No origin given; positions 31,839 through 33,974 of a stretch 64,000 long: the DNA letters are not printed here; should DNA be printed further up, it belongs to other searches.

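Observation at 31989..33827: truB and ribF are fused in one 612-617-aa ORF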

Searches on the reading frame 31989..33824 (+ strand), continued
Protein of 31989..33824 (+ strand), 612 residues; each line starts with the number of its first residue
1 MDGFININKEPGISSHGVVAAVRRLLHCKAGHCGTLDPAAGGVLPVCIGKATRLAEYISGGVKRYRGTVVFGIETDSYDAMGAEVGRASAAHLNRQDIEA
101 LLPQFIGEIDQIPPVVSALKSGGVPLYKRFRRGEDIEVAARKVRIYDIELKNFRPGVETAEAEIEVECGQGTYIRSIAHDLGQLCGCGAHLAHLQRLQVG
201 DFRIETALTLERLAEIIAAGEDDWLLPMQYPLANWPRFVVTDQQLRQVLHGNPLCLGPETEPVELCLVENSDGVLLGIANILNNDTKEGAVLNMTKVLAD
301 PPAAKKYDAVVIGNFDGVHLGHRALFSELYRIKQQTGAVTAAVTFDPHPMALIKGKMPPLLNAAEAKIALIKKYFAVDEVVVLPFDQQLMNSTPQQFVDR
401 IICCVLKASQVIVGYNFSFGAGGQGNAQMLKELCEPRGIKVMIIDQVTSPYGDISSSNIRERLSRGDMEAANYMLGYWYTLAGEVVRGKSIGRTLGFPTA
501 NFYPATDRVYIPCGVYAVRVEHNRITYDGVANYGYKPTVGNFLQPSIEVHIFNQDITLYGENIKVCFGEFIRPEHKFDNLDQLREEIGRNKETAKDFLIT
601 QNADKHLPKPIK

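Call 15: list_cluster_members(proteins=[P0001, P0003, P0016, P0029, P0054, P0083, P0098, P0104, P0107, P0114])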
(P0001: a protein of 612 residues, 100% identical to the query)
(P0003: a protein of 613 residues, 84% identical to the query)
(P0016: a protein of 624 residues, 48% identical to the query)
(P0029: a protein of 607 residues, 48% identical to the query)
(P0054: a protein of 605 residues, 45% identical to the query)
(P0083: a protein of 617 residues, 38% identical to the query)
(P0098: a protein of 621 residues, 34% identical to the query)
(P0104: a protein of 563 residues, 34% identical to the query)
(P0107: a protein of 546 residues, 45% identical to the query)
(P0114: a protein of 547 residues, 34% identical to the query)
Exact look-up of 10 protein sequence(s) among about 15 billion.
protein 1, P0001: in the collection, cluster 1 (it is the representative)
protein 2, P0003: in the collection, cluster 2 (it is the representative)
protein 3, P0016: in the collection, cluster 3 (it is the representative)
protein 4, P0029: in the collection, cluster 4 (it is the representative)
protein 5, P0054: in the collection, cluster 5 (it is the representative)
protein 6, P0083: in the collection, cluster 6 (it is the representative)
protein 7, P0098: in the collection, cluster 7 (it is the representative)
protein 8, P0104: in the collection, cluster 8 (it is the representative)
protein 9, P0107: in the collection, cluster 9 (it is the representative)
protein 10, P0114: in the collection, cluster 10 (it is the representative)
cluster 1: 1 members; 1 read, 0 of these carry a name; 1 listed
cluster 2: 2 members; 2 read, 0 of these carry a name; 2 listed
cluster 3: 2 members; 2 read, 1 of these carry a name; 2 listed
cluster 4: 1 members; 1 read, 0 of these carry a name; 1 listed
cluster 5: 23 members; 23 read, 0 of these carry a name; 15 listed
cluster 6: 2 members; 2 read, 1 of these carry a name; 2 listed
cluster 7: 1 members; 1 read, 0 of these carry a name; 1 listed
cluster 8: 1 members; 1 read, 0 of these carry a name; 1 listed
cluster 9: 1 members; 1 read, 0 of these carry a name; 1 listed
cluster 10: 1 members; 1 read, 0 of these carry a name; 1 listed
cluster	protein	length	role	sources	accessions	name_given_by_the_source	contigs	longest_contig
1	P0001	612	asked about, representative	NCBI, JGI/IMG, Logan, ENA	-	-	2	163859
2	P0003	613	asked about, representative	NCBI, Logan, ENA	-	-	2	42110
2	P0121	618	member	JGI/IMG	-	-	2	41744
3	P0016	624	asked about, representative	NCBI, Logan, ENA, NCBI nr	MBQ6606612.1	MAG: bifunctional riboflavin kinase/FAD synthetase [Firmicutes bacterium] | bifunctional riboflavin kinase/FAD synthetase [Bacillota bacterium]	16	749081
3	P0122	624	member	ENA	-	-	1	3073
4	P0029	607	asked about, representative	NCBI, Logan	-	-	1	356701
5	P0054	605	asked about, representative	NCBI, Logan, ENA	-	-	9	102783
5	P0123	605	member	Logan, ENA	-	-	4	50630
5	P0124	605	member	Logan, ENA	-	-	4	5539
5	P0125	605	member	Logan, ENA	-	-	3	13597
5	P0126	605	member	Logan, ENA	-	-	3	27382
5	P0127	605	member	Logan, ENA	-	-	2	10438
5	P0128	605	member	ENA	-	-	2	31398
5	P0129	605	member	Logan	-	-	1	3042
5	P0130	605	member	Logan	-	-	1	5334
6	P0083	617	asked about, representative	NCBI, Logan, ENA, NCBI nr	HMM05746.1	MAG TPA: bifunctional riboflavin kinase/FAD synthetase [Clostridiales bacterium] | bifunctional riboflavin kinase/FAD synthetase [Clostridiales bacterium]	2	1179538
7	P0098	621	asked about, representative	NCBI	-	-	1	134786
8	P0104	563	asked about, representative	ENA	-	-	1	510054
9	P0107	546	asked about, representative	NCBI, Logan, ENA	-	-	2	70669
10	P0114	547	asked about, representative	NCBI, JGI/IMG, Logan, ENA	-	-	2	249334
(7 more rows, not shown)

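Call 22: find_related_loci(query=A1, collection=metagenome_contigs, flank=1500)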
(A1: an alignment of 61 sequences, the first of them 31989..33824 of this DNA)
Query A1 (612 aa) in metagenome_contigs; peptide patterns used: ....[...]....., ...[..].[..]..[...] (x = any residue, [..] = any of these).
600 stretches matched a pattern (row limit reached: there are more); 591 encode a relative of the query (tblastn E <= 1e-3); the best 80 are kept; 80 distinct loci.
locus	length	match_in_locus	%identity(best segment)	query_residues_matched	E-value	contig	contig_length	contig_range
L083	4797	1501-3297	37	1-603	2e-106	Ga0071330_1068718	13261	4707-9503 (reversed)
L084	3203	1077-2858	35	1-602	9e-102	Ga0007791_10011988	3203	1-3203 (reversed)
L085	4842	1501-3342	34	2-587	2e-98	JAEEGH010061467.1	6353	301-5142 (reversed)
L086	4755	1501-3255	31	2-597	2e-94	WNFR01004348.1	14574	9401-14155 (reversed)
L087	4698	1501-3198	32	1-595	5e-90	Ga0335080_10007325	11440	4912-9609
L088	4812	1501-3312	33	3-598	4e-90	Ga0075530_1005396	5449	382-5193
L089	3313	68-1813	34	3-597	1e-86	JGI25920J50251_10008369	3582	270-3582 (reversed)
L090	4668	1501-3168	33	1-590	1e-83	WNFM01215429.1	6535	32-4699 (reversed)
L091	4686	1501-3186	31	7-591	4e-81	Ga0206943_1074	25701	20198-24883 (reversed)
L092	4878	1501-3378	33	3-587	7e-79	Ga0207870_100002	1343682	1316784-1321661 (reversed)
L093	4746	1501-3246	33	3-597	2e-78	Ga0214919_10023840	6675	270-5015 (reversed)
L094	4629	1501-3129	33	1-602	6e-78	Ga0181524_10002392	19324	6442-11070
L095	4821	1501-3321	33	3-598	5e-77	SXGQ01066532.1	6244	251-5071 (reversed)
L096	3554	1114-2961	33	7-601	2e-76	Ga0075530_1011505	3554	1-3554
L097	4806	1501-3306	32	3-598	3e-75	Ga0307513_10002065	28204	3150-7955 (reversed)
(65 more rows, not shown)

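Call 26: predict_structure(alignment_id=A1)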
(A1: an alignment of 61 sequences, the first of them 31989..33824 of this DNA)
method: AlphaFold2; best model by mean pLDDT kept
length: 612 residues; sequences in the alignment: 61
mean_pLDDT: 93.0   pTM: 0.60
mean pLDDT of the five models: 93.0, 92.5, 91.7, 91.6, 91.4
residues with pLDDT >= 90: 507; 70-90: 90; 50-70: 15; < 50: 0
segments of 3 or more residues with pLDDT < 50: none
pLDDT, mean of each block of 10 residues (from residue 1): 97 96 96 91 98 94 97 93 94 97 97 80 82 86 97 97 97 95 97 97 97 96 94 95 89 92 96 96 85 95 81 95 97 94 95 92 93 94 94 97 95 96 95 98 97 96 97 98 86 74 91 97 95 76 82 88 97 90 91 97 94 88
secondary structure, 60 per line:
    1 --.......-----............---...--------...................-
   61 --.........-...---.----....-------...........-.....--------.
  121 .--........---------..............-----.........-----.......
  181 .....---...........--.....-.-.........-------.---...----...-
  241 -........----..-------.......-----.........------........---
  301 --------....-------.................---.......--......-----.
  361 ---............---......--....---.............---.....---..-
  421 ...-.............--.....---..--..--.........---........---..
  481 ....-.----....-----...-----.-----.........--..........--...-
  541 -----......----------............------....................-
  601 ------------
elements in order: E3-9 H15-26 E30-32 E41-48 H49-59 E63-71 E73-75 E84-87 H95-105 E107-111 H126-131 E141-154 E160-168 H174-185 E189-199 H210-218 E237-239 H242-249 E263-269 E275-283 E290-297 E309-312 H320-336 E340-346 H349-354 H364-375 E379-384 H387-390 H394-406 E410-414 H427-437 E440-444 H456-464 H468-475 E479-484 H491-494 E500-502 E514-522 E525-534 E546-551 E562-573 H580-599
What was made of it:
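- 32883..32912 (+): interdomain linker, residues 299-308 (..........), predicted coil. call 26 (coil 298-308; mean pLDDT of residues 301-310 is 81).
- On TruB (tRNA pseudouridine-55 synthase, TIGR00431 / PF01509): The AF2 model shows a beta-rich domain at 237-297 with high pLDDT (call 26).
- The AF2 model has mean pLDDT 93, with a coil linker at 298-308 between the PUA strand 290-297 and the FMNAT strand 309-312 (call 26). Met294 lies in the middle of a confidently predicted PUA beta-strand (call 26). A pTM of 0.60 gives no confident inter-module interface (call 26).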

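Call 28: find_encoding_contigs(protein=P0005, flank=3000, max_places=1)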
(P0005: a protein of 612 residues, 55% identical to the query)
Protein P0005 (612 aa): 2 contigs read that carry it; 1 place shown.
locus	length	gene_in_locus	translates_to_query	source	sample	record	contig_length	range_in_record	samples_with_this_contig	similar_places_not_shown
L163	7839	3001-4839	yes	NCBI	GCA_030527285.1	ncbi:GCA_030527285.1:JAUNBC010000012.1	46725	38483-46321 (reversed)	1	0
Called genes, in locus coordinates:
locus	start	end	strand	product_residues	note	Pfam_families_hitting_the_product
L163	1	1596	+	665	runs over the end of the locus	PF04760:IF2_N, PF00009:GTP_EFTU, PF00025:Arf (weak), PF09439:SRPRB (weak), PF00071:Ras (weak), PF01926:MMR_HSR1, PF22042:EF-G_D2, PF11987:IF-2, +1 more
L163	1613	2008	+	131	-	PF02033:RBFA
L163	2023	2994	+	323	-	PF01368:DHH, PF02272:DHHA1 (weak)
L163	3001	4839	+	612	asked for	PF01509:TruB_N, PF16198:TruB_C_2, PF06574:FAD_syn, PF01687:Flavokinase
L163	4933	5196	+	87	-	PF00312:Ribosomal_S15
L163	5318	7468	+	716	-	PF01138:RNase_PH, PF03725:RNase_PH_C, PF03726:PNPase, PF01138:RNase_PH, PF00013:KH_1 (weak), PF00575:S1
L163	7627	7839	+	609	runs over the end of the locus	PF13522:GATase_6, PF13537:GATase_7, PF01380:SIS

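Call 29: find_encoding_contigs(protein=P0016, flank=3000, max_places=1)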
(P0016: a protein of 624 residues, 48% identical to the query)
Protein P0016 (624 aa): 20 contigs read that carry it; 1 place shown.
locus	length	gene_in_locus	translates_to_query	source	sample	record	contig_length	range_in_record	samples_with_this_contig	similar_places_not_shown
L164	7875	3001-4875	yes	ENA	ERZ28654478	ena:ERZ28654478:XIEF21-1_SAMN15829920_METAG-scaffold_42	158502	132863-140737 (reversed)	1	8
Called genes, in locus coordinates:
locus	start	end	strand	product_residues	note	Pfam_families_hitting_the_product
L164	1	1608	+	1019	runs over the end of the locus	PF04760:IF2_N, PF03144:GTP_EFTU_D2 (faint), PF04760:IF2_N, PF00009:GTP_EFTU, PF00071:Ras (weak), PF01926:MMR_HSR1, PF22042:EF-G_D2, PF11987:IF-2, +1 more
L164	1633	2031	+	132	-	PF02033:RBFA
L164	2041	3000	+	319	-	PF01368:DHH, PF02272:DHHA1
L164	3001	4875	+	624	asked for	PF01509:TruB_N, PF16198:TruB_C_2, PF06574:FAD_syn, PF01687:Flavokinase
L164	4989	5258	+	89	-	PF00312:Ribosomal_S15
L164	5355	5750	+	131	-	PF01243:PNPOx_N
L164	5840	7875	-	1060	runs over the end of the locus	PF25596:CPSase_L_D1, PF02786:CPSase_L_D2, PF02222:ATP-grasp (weak), PF02787:CPSase_L_D3, PF25596:CPSase_L_D1, PF02786:CPSase_L_D2, PF07478:Dala_Dala_lig_C, PF02142:MGS, +5 more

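Call 30: find_encoding_contigs(protein=P0029, flank=3000, max_places=1)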
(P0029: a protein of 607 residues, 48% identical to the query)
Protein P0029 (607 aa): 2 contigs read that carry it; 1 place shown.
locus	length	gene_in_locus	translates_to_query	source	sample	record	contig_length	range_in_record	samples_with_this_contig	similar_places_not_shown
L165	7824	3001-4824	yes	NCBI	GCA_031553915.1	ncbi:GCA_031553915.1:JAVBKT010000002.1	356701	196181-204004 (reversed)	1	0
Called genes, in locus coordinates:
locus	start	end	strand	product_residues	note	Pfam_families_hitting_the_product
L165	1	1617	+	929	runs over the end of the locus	-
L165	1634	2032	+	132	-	PF02033:RBFA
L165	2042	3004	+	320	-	PF01368:DHH, PF02272:DHHA1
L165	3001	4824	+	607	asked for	PF01509:TruB_N, PF16198:TruB_C_2, PF06574:FAD_syn, PF01687:Flavokinase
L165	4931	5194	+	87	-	PF00312:Ribosomal_S15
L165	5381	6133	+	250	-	PF12838:Fer4_7 (faint)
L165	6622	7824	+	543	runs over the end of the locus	PF00501:AMP-binding, PF13193:AMP-binding_C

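Call 31: find_encoding_contigs(protein=P0008, flank=1000, max_places=1)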
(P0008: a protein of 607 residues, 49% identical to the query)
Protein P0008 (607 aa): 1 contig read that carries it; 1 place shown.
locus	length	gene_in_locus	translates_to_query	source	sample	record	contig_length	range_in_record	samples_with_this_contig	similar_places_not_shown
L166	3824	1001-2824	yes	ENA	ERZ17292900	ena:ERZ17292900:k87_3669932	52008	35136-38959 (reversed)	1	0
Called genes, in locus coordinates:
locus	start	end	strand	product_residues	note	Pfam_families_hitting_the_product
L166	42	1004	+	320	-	PF01368:DHH, PF02272:DHHA1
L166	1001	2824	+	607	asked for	PF01509:TruB_N, PF16198:TruB_C_2, PF06574:FAD_syn, PF01687:Flavokinase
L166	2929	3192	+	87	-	PF00312:Ribosomal_S15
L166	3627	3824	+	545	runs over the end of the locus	PF00501:AMP-binding, PF13193:AMP-binding_C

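Call 32: find_encoding_contigs(protein=P0027, flank=1000, max_places=1)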
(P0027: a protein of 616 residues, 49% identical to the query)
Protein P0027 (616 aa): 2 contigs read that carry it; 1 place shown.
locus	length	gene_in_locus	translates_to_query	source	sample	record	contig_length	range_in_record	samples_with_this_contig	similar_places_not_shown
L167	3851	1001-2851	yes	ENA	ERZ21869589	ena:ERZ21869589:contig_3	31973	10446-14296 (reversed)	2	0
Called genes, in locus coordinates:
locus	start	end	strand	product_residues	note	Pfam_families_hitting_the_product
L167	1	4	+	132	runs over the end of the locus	PF02033:RBFA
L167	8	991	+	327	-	PF01368:DHH, PF02272:DHHA1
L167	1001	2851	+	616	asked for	PF01509:TruB_N, PF16198:TruB_C_2, PF06574:FAD_syn, PF01687:Flavokinase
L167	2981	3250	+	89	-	PF00312:Ribosomal_S15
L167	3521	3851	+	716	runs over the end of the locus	PF01138:RNase_PH, PF03725:RNase_PH_C, PF03726:PNPase, PF01138:RNase_PH, PF00013:KH_1, PF00575:S1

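Call 33: find_encoding_contigs(protein=P0009, flank=1000, max_places=1)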
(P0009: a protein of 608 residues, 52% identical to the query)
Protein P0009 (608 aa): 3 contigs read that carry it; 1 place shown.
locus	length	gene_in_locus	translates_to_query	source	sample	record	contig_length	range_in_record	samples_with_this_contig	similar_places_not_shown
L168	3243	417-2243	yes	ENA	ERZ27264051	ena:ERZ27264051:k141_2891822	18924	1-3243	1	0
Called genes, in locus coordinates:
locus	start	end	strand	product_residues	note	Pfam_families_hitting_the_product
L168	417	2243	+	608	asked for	PF01509:TruB_N, PF16198:TruB_C_2, PF06574:FAD_syn, PF01687:Flavokinase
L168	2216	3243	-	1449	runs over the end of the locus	-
